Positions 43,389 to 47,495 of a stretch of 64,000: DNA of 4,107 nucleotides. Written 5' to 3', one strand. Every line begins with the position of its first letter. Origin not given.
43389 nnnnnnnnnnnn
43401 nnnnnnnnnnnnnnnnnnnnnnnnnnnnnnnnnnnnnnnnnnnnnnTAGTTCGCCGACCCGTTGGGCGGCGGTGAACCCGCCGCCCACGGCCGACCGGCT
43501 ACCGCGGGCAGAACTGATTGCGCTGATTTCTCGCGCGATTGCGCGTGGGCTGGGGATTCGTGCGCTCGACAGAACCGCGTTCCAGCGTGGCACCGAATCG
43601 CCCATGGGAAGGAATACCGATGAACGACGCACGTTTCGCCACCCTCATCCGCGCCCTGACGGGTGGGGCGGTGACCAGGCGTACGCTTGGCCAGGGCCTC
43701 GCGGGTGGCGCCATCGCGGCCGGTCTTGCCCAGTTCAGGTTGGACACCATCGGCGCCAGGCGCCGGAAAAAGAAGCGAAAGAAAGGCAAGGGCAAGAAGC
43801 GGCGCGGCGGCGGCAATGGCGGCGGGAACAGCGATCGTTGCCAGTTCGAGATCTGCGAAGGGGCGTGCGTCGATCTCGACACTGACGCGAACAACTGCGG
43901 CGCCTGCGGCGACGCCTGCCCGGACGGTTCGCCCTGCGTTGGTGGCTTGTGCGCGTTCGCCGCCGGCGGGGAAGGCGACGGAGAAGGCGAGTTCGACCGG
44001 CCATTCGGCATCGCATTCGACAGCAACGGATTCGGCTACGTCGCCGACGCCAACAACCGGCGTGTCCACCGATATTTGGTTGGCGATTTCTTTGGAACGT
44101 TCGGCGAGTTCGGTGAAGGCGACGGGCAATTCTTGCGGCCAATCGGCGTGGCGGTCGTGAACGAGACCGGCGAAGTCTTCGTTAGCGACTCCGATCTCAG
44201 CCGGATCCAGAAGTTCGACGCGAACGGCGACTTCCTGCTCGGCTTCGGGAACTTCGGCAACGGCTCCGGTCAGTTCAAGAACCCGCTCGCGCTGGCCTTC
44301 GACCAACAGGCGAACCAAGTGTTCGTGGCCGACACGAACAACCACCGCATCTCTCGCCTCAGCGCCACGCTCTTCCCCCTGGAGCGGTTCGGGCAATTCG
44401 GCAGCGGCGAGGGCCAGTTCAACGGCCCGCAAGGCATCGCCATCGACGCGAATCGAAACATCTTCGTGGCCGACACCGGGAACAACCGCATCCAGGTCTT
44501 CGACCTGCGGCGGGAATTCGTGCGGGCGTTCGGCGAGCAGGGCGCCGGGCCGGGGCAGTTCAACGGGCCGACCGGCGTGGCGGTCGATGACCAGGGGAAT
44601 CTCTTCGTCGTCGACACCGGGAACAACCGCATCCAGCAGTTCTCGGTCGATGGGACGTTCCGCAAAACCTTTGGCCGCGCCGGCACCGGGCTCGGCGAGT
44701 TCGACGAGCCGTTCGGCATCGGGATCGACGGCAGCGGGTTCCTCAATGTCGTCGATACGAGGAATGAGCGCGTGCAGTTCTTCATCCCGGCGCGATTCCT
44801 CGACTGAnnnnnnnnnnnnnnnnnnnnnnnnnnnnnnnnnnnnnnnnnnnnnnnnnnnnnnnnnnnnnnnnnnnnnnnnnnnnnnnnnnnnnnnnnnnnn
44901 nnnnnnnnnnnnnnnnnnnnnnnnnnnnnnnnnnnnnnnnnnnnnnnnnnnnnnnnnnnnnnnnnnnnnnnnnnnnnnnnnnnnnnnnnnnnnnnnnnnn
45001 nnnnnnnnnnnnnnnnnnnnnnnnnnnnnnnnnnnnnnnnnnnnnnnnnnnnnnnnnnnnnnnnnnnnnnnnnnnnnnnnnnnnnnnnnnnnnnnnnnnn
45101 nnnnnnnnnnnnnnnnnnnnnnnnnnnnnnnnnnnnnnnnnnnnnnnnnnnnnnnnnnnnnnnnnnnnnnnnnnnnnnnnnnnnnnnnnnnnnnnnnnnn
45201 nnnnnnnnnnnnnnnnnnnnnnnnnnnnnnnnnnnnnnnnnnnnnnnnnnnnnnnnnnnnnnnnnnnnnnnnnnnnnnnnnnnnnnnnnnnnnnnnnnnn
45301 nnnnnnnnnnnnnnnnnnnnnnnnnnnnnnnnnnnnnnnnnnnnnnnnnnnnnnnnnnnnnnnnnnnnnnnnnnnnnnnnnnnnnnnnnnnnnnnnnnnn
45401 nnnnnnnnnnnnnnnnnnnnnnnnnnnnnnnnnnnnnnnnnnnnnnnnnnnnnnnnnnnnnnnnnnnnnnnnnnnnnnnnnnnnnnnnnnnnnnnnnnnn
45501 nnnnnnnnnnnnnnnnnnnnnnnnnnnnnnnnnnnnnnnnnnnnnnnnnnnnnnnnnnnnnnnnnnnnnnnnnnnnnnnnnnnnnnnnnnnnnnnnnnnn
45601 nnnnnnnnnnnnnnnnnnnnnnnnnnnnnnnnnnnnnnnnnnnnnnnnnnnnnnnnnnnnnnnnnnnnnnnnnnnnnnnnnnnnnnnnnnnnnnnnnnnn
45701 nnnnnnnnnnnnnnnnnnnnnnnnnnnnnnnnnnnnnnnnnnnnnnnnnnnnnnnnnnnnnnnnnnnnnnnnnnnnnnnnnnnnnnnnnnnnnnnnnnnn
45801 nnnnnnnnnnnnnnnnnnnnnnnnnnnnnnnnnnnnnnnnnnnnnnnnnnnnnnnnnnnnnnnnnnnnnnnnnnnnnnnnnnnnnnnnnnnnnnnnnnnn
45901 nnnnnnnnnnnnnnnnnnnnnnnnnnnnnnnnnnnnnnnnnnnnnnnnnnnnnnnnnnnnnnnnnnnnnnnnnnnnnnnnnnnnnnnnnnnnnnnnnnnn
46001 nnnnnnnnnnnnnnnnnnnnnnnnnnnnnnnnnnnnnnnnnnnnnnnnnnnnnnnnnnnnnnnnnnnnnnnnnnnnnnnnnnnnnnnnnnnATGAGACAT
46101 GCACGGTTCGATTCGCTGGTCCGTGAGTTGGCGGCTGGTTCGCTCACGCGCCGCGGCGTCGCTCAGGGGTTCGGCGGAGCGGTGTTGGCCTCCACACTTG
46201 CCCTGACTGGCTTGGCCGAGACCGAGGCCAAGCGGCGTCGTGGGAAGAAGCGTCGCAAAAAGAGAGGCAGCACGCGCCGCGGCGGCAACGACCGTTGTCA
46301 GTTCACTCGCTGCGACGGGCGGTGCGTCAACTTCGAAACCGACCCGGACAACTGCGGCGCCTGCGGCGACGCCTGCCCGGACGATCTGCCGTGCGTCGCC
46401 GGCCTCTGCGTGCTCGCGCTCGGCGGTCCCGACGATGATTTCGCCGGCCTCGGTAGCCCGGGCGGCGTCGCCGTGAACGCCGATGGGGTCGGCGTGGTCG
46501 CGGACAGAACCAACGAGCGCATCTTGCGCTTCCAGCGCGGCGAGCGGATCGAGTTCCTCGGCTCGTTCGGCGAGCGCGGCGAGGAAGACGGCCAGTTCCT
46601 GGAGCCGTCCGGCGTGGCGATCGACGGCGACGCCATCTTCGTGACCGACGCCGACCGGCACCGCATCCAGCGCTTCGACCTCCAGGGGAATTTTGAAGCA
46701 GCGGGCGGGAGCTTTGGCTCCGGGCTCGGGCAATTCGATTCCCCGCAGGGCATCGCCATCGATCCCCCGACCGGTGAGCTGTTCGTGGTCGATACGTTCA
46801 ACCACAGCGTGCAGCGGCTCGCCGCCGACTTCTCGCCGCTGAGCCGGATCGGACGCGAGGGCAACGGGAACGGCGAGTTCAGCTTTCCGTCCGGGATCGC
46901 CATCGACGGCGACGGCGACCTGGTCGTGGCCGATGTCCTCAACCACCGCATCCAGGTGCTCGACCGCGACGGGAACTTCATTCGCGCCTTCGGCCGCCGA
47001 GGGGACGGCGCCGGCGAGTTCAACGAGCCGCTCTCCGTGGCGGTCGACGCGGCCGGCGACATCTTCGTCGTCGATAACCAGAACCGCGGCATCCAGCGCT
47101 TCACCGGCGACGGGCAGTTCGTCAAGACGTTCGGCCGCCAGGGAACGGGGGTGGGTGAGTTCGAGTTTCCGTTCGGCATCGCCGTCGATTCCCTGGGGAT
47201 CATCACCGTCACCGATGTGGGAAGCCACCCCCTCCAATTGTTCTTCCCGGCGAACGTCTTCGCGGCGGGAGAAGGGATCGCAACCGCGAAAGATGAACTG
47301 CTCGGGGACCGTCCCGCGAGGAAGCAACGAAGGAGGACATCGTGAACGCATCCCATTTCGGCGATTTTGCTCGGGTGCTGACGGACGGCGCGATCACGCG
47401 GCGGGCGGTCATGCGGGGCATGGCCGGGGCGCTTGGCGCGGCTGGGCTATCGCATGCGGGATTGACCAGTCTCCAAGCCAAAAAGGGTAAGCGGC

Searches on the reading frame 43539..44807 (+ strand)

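Call 70: search_protein_families(library=pfam, proteins=[window:43539-44807:+], max_evalue=0.0001)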
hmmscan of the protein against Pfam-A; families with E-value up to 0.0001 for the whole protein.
window:43539-44807:+ (422 aa): 6 families
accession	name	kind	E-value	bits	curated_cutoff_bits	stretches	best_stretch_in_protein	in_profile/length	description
PF01436.27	NHL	-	3.3e-40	134.6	20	3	341-368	1-28/28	NHL repeat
PF17170.10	DUF5128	-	2.8e-12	46.9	22.9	1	304-375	52-125/321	6-bladed beta-propeller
PF08450.18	SGL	-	9.4e-10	38.9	26.3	0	251-327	138-216/246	SMP-30/Gluconolactonase/LRE-like region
PF25021.1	TEN_NHL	-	1.7e-07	31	27.1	0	340-372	140-170/357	Teneurin NHL domain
PF04885.19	Stig1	-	2.8e-07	31.3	24.1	1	97-141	39-85/85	Stigma-specific STIG1-like protein family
PF06739.17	SBBP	-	5.1e-07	30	20.5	0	297-311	15-29/38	Beta-propeller repeat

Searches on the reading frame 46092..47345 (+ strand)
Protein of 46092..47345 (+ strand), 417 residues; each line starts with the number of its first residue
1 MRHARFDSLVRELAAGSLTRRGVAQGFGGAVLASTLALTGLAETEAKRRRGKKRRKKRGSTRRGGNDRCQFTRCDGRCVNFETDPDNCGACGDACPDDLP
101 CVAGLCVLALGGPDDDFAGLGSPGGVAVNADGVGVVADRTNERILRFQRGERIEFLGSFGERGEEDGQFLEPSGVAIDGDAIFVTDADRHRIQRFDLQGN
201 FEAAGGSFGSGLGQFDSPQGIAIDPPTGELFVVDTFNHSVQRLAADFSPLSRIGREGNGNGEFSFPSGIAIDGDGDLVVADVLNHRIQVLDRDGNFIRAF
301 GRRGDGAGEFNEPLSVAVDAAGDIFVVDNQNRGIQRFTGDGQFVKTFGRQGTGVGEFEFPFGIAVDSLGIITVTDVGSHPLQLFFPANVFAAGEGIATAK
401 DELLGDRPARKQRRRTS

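Call 70: search_protein_families(library=pfam, proteins=[window:46092-47345:+], max_evalue=0.0001)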
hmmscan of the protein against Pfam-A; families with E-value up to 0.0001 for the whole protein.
window:46092-47345:+ (417 aa): 7 families
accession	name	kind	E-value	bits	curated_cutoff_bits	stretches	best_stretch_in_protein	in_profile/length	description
PF01436.27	NHL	-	3.5e-34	115.6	20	3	263-289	1-27/28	NHL repeat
PF17170.10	DUF5128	-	6.9e-17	62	22.9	1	274-331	53-111/321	6-bladed beta-propeller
PF08450.18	SGL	-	1.2e-07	32.1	26.3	0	214-298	132-218/246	SMP-30/Gluconolactonase/LRE-like region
PF04885.19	Stig1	-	1.2e-06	29.4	24.1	1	67-108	41-84/85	Stigma-specific STIG1-like protein family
PF01731.26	Arylesterase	-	3.6e-06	27.5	21.3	0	262-292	52-83/86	Arylesterase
PF25021.1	TEN_NHL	-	4.8e-05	22.9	27.1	0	262-289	328-355/357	Teneurin NHL domain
PF15869.11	TolB_like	-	8.2e-05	22.5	29.2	0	150-198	47-93/296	TolB-like 6-blade propeller-like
